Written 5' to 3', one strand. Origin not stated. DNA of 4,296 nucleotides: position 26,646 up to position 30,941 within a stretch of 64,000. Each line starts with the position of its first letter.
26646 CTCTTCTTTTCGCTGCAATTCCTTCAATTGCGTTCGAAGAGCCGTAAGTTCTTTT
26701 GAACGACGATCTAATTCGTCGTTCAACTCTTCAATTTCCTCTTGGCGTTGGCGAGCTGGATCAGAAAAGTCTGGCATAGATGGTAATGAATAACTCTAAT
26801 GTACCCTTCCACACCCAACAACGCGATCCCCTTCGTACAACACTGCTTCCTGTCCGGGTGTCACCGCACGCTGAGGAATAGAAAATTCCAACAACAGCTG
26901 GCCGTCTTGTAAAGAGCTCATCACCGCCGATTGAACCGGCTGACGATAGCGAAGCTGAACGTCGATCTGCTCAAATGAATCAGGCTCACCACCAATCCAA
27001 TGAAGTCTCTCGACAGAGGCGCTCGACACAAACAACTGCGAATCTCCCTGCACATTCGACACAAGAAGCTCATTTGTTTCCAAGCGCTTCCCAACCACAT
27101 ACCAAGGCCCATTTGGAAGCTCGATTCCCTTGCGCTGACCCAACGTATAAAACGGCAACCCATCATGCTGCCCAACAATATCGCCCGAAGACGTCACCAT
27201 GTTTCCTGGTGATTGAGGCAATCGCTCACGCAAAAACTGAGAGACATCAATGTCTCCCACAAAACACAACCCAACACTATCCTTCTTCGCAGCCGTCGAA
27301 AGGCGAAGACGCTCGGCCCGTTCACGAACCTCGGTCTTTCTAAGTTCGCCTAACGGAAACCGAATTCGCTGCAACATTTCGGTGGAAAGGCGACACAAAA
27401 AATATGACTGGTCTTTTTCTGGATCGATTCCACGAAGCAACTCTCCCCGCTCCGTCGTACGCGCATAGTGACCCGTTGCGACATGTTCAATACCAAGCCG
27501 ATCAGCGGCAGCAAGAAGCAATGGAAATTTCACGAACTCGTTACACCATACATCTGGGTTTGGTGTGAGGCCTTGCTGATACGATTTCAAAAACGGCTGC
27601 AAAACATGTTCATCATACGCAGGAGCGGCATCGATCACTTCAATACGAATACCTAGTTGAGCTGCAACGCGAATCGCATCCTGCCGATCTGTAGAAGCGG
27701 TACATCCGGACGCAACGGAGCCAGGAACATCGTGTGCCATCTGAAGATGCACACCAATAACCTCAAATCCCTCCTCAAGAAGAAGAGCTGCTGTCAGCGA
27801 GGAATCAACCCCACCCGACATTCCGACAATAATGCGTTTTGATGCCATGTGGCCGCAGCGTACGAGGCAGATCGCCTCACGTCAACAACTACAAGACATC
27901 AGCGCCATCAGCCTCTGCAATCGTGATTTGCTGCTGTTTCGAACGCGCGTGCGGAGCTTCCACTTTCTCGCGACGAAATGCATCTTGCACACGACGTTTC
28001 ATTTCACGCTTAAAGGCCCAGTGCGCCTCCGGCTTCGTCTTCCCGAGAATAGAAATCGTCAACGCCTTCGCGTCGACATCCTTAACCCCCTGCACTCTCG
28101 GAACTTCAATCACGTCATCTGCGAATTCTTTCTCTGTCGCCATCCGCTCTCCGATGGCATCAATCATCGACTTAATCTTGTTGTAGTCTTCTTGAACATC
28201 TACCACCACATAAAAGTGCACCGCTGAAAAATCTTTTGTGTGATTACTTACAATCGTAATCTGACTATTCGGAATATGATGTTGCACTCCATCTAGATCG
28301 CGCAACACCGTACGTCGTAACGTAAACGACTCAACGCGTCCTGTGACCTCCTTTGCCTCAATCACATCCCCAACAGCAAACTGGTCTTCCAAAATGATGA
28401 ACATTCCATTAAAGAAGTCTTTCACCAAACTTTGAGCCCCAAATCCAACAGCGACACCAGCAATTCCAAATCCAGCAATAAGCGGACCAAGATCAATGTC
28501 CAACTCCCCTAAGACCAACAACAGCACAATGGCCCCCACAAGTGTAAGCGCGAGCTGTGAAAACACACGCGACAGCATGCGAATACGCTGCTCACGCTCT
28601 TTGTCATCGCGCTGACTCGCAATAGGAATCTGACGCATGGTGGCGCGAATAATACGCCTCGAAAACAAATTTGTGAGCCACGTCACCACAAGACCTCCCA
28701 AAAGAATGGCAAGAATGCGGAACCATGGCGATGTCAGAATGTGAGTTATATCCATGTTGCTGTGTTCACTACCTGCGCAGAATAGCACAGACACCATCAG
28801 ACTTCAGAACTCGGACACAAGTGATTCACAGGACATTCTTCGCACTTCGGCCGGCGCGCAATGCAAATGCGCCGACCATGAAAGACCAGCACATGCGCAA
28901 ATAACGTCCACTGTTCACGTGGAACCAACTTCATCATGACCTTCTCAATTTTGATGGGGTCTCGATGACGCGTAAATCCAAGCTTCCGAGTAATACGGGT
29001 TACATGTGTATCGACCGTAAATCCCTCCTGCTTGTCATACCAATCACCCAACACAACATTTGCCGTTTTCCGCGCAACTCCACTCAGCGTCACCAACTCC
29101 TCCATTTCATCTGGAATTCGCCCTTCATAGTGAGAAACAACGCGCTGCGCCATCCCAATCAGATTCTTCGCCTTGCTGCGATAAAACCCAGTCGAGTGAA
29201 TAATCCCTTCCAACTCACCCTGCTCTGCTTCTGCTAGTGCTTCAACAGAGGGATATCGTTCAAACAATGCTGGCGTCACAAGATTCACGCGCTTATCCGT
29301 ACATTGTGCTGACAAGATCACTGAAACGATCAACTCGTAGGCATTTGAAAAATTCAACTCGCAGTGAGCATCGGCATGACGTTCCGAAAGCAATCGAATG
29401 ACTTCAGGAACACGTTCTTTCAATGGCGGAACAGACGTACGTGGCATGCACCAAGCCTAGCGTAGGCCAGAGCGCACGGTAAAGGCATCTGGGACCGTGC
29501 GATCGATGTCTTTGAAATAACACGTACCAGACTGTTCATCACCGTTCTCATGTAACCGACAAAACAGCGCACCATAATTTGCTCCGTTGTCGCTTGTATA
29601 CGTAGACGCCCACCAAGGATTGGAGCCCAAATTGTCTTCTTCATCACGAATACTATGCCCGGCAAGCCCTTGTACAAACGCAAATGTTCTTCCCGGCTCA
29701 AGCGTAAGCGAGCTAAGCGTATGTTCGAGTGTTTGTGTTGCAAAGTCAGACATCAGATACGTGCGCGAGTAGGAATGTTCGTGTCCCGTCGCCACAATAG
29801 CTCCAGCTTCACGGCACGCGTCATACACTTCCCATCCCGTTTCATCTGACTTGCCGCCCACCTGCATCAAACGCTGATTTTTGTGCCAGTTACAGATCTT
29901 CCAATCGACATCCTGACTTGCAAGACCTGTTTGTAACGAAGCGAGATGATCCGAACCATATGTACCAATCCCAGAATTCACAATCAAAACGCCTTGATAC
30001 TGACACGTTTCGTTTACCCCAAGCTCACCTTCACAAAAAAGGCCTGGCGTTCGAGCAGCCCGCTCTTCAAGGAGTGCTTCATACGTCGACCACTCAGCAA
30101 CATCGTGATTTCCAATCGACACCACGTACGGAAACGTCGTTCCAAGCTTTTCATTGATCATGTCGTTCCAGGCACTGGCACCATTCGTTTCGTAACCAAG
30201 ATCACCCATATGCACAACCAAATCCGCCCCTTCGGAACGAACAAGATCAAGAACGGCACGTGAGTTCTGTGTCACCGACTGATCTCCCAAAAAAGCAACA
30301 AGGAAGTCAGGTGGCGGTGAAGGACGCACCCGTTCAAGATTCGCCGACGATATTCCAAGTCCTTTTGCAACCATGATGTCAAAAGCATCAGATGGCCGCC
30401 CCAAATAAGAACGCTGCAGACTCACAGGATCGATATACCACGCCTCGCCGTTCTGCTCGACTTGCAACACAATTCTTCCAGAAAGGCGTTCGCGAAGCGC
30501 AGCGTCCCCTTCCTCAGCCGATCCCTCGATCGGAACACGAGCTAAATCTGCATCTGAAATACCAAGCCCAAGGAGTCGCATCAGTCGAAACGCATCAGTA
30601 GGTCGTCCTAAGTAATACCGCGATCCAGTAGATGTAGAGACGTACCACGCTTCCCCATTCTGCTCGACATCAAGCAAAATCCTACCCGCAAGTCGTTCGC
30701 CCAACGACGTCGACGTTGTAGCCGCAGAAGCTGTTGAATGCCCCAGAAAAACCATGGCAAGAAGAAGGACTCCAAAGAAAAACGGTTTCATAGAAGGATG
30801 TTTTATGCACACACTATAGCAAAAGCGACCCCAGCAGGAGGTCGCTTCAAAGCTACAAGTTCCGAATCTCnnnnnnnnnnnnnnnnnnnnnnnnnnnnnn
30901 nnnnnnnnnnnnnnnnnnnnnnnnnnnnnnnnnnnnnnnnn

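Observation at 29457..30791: A 55-aa NGEAWYV repeat module shared, in tandem pairs, by two unrelated secreted proteins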

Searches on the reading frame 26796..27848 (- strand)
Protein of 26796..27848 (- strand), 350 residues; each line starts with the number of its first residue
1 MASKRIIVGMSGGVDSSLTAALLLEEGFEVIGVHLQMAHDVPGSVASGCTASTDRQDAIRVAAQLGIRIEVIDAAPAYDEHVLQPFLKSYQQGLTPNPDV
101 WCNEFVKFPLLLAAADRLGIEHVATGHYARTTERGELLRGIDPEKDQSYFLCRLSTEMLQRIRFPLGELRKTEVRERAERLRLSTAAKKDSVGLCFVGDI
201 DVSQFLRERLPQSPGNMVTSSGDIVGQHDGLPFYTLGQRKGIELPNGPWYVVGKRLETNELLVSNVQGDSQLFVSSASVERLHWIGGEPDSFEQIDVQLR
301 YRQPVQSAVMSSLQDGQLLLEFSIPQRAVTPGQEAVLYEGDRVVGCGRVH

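Call 36: search_protein_families(library=pfam, proteins=[window:26796-27848:-], max_evalue=0.00001)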
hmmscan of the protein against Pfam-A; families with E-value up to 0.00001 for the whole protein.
window:26796-27848:- (350 aa): 4 families
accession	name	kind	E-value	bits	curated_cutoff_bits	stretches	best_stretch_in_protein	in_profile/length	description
PF03054.22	tRNA_Me_trans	-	8e-68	228.5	20.6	1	4-198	1-201/202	tRNA methyl transferase HUP domain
PF20259.3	tRNA_Me_trans_M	-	1.1e-20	73.4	27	1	204-264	2-65/66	tRNA methyl transferase PRC-barrel domain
PF20258.4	tRNA_Me_trans_C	-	6.5e-18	65.3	20.6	1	278-348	5-76/77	Aminomethyltransferase beta-barrel domain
PF02540.23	NAD_synthase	-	1.4e-07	31.3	21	1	3-79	18-86/242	NAD synthase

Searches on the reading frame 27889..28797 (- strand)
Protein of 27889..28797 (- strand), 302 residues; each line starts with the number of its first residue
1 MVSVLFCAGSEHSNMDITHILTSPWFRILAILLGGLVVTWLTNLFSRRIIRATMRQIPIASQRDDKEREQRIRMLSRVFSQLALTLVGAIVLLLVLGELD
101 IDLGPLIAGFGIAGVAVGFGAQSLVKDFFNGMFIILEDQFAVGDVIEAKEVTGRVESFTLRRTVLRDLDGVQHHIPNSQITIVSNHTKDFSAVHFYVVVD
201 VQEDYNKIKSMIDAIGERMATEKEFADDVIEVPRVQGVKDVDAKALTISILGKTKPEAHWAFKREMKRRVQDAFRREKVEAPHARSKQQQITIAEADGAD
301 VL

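Call 36: search_protein_families(library=pfam, proteins=[window:27889-28797:-], max_evalue=0.00001)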
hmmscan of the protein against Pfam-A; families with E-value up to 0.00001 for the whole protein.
window:27889-28797:- (302 aa): 2 families
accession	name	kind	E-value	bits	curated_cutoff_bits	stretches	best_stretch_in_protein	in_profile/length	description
PF00924.24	MS_channel_2nd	-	3.8e-19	69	20.2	1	124-187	2-67/68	Mechanosensitive ion channel, beta-domain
PF21088.3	MS_channel_1st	-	2.9e-07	30.8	23.1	1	86-122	6-42/42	Mechanosensitive ion channel, transmembrane helices 2/3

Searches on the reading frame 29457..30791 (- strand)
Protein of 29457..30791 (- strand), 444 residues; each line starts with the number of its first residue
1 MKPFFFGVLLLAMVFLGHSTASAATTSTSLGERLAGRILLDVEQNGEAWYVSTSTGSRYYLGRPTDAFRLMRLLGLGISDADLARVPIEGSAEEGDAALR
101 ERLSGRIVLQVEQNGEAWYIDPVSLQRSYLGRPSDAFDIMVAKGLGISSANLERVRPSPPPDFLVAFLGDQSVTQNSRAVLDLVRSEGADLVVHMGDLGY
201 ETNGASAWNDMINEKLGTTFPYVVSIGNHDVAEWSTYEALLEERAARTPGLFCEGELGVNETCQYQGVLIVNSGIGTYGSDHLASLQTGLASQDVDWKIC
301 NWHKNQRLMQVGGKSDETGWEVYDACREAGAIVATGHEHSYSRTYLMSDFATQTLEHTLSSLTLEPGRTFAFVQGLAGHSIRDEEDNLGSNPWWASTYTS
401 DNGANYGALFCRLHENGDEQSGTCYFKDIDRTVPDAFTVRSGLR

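Call 3: search_protein_families(library=pfam, proteins=[window:29457-30791:-], max_evalue=1)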
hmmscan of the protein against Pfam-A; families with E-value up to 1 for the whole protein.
window:29457-30791:- (444 aa): 3 families
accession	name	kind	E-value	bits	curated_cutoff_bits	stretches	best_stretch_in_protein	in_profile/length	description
PF00149.33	Metallophos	-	8.4e-09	36.6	21.5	1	178-341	19-191/191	Calcineurin-like phosphoesterase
PF12850.12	Metallophos_2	-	0.0064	16.9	27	1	176-341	15-119/154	Calcineurin-like phosphoesterase superfamily domain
PF18670.6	V_ATPase_I_N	-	0.23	12.3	25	0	91-116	35-60/90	V-type ATPase subunit I, N-terminal domain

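Call 4: search_protein_families(library=ncbifam, proteins=[window:29457-30791:-], max_evalue=1)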
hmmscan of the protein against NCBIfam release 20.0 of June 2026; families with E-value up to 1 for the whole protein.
window:29457-30791:- (444 aa): 1 family
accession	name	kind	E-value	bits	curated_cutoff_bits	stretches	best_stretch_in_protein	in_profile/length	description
TIGR00040.1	yfcE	subfamily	0.11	12.6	56.25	1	174-234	12-68/158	YfcE family phosphodiesterase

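Call 53: find_homologous_proteins(query=window:29457-30791:-, max_evalue=1e-10)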
Query window:29457-30791:- (444 aa): 1902 proteins with E <= 1e-10 among 8000 candidates; the best 120 are listed.
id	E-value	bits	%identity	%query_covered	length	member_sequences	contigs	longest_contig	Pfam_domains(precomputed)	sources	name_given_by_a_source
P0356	0.0e+0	1017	100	100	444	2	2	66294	PF00149.34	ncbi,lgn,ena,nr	ncbi:MAG: metallophosphoesterase [Candidatus Doudnabacteria bacterium]|nr:metallophosphoesterase [Ca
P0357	6.7e-167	574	56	99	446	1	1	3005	PF00149.34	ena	-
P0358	5.1e-150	518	54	98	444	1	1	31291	PF00149.34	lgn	-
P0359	1.0e-133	465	52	87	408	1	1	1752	PF00149.34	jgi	-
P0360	1.2e-103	365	52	70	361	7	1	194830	PF00149.34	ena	-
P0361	2.6e-103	364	55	64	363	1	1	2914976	PF00149.34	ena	-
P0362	3.9e-103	364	55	62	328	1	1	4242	PF00149.34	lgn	-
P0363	5.3e-103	363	58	63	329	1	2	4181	PF00149.34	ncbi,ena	-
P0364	1.2e-102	362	56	63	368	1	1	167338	PF00149.34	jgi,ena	jgi:hypothetical protein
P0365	2.0e-102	361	51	69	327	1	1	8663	PF00149.34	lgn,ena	-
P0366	2.3e-102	361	54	64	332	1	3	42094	PF00149.34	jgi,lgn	jgi:hypothetical protein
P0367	4.0e-102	360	56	63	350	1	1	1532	PF00149.34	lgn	-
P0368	4.1e-102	360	51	69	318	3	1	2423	PF00149.34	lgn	-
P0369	1.6e-101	358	51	69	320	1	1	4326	PF00149.34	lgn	-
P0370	1.6e-101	358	54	64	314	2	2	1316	PF00149.34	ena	-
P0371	2.2e-101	358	52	66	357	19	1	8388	PF00149.34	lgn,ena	-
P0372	2.5e-101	358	55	64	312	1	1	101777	PF00149.34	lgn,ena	-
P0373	2.6e-101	358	53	64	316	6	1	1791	PF00149.34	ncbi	-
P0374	4.8e-101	357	52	66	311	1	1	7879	PF00149.34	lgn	-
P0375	5.9e-101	357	52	66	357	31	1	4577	PF00149.34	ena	-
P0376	1.0e-100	356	55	64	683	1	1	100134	PF00149.34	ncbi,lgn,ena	-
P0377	1.6e-100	355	51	64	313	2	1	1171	PF00149.34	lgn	-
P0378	2.7e-100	354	54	64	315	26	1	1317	PF00149.34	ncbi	-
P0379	5.6e-100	353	54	63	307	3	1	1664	PF00149.34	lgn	-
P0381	7.8e-100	353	50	70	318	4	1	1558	PF00149.34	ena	-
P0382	8.4e-100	353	53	65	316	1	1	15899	PF00149.34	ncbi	-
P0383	8.7e-100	353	54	64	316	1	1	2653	PF00149.34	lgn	-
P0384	9.1e-100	353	53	64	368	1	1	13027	PF00149.34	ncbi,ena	-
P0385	1.1e-99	352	50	69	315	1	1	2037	PF00149.34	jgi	-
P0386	1.2e-99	352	50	67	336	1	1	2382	PF00149.34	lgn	-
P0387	2.1e-99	351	54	64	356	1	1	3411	PF00149.34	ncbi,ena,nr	ncbi:MAG: metallophosphoesterase [Chloroflexi bacterium]|nr:metallophosphoesterase [Chloroflexota ba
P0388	2.8e-99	351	56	63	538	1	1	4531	PF00149.34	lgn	-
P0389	4.0e-99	351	52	66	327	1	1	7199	PF00149.34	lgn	-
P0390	4.7e-99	350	54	63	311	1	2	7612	PF00149.34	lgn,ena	-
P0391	7.0e-99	350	54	63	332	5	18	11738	PF00149.34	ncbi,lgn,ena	-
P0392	7.2e-99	350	54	63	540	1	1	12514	PF00149.34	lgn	-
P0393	1.4e-98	349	53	65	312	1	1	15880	PF00149.34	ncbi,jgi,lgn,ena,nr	ncbi:MAG: metallophosphoesterase [Gammaproteobacteria bacterium]|nr:metallophosphoesterase [Gammapro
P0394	2.6e-98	348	49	70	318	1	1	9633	PF00149.34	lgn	-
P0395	4.6e-98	347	53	64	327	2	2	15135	PF00149.34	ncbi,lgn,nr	ncbi:MAG: metallophosphoesterase [Deltaproteobacteria bacterium]|nr:metallophosphoesterase [Deltapro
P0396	4.7e-98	347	55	62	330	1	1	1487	PF00149.34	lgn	-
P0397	5.2e-98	347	51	66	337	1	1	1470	PF00149.34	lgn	-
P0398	7.6e-98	346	54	63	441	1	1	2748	PF00149.34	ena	-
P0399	7.7e-98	346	52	64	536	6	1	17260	PF18914.7,PF00149.34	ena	-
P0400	1.8e-97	345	50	69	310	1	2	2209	PF00149.34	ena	-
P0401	2.2e-97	345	54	64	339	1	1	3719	PF00149.34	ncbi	-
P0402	2.2e-97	345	52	70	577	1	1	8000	PF17963.8,PF17892.8,PF00149.34,PF17803.8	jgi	jgi:hypothetical protein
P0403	2.8e-97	344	50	65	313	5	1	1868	PF00149.34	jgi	jgi:hypothetical protein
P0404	3.7e-97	344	49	69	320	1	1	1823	PF00149.34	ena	-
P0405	5.6e-97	344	52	65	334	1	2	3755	PF00149.34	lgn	-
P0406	1.4e-96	342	54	62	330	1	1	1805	PF00149.34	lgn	-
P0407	2.2e-96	342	54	62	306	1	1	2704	PF00149.34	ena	-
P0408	2.6e-96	341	53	64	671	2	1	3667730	PF23598.2,PF00560.40,PF00149.34,PF12799.14,PF13855.13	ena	-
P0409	5.9e-96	340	51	64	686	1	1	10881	PF00149.34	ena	-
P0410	8.1e-96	340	52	64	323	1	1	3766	PF00149.34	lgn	-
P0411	9.6e-96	339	53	64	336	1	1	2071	PF00149.34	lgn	-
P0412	9.7e-96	339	51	64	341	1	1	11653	PF00149.34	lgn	-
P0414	1.4e-95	339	51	64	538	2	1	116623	PF01839.30,PF13517.13,PF00149.34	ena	-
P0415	1.7e-95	339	53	64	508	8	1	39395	PF23598.2,PF00560.40,PF00149.34,PF12799.14,PF13855.13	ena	-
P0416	2.0e-95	338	50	65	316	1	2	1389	PF00149.34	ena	-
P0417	2.9e-95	338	52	64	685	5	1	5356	PF00149.34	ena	-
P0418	3.0e-95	338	52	64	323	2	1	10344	PF00149.34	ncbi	-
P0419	3.1e-95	338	53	64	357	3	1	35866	PF00149.34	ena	-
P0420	3.9e-95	337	52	61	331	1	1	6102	PF00149.34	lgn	-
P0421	9.0e-95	336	54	64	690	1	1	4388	PF00149.34,PF13472.13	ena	-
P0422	9.5e-95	336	50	65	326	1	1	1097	PF00149.34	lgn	-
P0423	1.0e-94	336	50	64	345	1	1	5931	PF00149.34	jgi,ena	-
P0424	1.2e-94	336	51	66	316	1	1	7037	PF00149.34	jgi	-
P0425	2.1e-94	335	50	67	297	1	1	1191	PF00149.34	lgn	-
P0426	2.4e-94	335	53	64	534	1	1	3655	PF00149.34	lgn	-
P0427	5.0e-94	334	52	64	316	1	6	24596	PF00149.34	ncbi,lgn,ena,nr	ncbi:MAG: metallophosphoesterase [Nanoarchaeota archaeon]|nr:metallophosphoesterase [Nanoarchaeota a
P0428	5.2e-94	334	52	64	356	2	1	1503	PF00149.34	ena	-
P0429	7.5e-94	333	49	64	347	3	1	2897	PF00149.34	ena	-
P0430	8.6e-94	333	51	64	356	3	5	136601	PF00149.34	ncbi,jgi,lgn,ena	jgi:hypothetical protein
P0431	9.8e-94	333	53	63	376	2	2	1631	PF00149.34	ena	-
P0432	1.2e-93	333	45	76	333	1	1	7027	PF00149.34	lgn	-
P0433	1.2e-93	332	52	65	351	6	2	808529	PF00149.34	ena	-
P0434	1.2e-93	332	52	63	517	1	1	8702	PF00149.34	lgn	-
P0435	1.6e-93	332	51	64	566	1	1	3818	PF00149.34,PF00395.26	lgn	-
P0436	1.7e-93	332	50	68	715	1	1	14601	PF13385.14,PF00149.34,PF00041.28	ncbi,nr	ncbi:MAG: hypothetical protein GY807_10525 [Gammaproteobacteria bacterium]|nr:hypothetical protein [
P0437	1.7e-93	332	50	64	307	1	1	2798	PF00149.34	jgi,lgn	-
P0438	2.0e-93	332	52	64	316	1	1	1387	PF00149.34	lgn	-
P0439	2.5e-93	331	47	69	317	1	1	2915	PF00149.34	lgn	-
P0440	2.5e-93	331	52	65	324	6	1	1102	PF00149.34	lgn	-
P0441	3.8e-93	331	53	62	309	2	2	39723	PF00149.34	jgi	-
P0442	4.3e-93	331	51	67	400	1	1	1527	PF17963.8,PF00149.34,PF17803.8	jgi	jgi:3',5'-cyclic AMP phosphodiesterase CpdA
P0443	4.5e-93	331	52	63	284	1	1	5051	PF00149.34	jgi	jgi:predicted phosphodiesterase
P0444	5.7e-93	330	52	64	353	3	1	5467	PF00149.34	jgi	jgi:predicted phosphodiesterase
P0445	6.4e-93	330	51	64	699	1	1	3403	PF23598.2,PF00560.40,PF00149.34,PF12799.14,PF13855.13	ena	-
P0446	8.6e-93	330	49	69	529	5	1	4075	PF00149.34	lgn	-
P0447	1.5e-92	329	51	64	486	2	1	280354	PF23598.2,PF00560.40,PF00149.34,PF12799.14,PF13855.13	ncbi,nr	ncbi:MAG: metallophosphoesterase [Chloroflexota bacterium]|nr:metallophosphoesterase [Chloroflexota 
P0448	1.8e-92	329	52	63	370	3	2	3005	PF00149.34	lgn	-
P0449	2.6e-92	328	48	68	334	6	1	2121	PF00149.34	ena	-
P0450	2.9e-92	328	52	64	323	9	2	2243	PF00149.34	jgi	jgi:hypothetical protein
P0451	5.7e-92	327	48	66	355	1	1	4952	PF00149.34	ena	-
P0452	8.5e-92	326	50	64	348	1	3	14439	PF00149.34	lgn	-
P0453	9.1e-92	326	52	64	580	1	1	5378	PF00149.34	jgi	jgi:hypothetical protein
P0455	1.4e-91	326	50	65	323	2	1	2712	PF00149.34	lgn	-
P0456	1.5e-91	326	49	71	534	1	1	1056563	PF00149.34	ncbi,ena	-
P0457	1.6e-91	325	48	66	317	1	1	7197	PF00149.34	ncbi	-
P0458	1.8e-91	325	52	63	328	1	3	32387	PF00149.34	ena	-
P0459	2.3e-91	325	49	64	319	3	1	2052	PF00149.34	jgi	jgi:hypothetical protein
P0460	4.4e-91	324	51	65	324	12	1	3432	PF00149.34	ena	-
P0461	9.3e-91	323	52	64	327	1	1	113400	PF00149.34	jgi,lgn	jgi:hypothetical protein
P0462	1.3e-90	322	49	63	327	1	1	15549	PF00149.34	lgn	-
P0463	1.5e-90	322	51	64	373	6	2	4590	PF00149.34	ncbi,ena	-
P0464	4.1e-90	321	51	63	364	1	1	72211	PF00149.34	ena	-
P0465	4.9e-90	321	52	63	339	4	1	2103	PF12850.13,PF00149.34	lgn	-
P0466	5.4e-90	320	47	64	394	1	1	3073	PF00149.34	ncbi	-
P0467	6.1e-90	320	50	65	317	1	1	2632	PF00149.34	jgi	jgi:hypothetical protein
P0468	7.0e-90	320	49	65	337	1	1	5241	PF00149.34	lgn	-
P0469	1.2e-89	319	52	62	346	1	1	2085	PF00149.34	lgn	-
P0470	1.6e-89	319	47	69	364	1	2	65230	PF00149.34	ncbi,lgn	-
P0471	1.7e-89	319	50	64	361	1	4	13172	PF00149.34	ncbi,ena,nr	ncbi:MAG: metallophosphoesterase [Anaerolineae bacterium]|nr:metallophosphoesterase [Anaerolineae ba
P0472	2.1e-89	319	47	68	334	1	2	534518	PF00149.34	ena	-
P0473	3.5e-89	318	52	64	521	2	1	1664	PF00149.34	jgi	-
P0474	3.5e-89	318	48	64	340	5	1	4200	PF00149.34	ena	-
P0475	3.9e-89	318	49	69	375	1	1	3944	PF00149.34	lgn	-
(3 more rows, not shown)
